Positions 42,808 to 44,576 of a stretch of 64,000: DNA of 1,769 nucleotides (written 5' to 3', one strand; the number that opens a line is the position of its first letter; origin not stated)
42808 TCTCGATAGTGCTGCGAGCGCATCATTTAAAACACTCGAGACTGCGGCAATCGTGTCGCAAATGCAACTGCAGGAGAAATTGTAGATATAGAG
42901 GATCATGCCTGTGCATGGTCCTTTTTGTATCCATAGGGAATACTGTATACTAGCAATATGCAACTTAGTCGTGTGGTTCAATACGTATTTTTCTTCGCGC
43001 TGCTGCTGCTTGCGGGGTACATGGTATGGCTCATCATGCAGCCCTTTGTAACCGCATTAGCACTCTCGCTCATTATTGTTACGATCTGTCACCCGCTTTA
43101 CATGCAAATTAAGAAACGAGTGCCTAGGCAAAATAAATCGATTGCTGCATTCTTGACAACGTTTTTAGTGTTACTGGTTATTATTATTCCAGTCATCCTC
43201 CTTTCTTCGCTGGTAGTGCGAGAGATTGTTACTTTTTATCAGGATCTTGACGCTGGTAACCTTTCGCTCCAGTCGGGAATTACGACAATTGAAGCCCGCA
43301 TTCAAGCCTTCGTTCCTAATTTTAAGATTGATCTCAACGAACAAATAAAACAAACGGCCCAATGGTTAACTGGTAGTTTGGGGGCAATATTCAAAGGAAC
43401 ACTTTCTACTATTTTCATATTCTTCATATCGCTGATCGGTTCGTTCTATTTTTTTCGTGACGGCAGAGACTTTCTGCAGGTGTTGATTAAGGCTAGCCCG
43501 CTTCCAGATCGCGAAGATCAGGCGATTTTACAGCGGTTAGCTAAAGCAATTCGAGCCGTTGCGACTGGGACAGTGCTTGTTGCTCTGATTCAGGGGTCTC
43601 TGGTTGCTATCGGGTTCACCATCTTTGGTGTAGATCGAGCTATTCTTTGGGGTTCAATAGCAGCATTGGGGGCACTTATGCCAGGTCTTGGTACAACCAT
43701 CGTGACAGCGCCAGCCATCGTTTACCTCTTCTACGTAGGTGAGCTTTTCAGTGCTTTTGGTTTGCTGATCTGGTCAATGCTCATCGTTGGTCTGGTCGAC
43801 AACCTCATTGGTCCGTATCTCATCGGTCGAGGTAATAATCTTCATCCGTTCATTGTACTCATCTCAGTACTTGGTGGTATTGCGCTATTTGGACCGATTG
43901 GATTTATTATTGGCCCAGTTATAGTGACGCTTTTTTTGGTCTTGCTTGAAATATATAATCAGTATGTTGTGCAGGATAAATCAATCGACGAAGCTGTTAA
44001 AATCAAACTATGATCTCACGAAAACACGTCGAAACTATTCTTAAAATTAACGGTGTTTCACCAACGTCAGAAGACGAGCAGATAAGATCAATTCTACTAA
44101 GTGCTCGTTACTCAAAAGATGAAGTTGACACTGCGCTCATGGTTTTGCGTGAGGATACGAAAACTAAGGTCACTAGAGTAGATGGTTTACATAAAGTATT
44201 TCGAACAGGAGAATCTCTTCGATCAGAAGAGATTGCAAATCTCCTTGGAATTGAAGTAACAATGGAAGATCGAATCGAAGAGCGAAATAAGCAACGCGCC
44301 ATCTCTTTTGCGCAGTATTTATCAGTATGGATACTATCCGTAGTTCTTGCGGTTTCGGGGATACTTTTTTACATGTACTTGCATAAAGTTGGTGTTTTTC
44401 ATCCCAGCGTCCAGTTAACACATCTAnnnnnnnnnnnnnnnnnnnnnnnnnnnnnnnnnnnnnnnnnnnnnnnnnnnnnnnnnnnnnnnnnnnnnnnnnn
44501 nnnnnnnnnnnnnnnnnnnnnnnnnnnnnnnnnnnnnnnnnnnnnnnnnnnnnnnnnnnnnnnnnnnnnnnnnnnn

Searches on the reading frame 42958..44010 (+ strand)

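Call 3: search_protein_families(library=pfam, proteins=[window:42958-44010:+], max_evalue=0.1)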
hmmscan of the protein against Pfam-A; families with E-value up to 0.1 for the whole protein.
window:42958-44010:+ (351 aa): 2 families
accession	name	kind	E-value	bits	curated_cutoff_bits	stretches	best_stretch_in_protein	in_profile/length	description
PF01594.21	AI-2E_transport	-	7.4e-54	183.6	34.3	1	12-333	3-326/327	AI-2E family transporter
PF19346.4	DUF5924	-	0.037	13.6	27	1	6-81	88-161/259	Family of unknown function (DUF5924)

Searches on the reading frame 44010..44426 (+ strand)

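Call 34: search_protein_families(library=pfam, proteins=[window:44010-44426:+], max_evalue=0.01)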
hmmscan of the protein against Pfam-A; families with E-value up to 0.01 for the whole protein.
window:44010-44426:+ (139 aa): 1 family
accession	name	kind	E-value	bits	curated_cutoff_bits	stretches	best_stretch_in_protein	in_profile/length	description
PF11166.13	DUF2951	-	0.0012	19.4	26.7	1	36-122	6-90/98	Protein of unknown function (DUF2951)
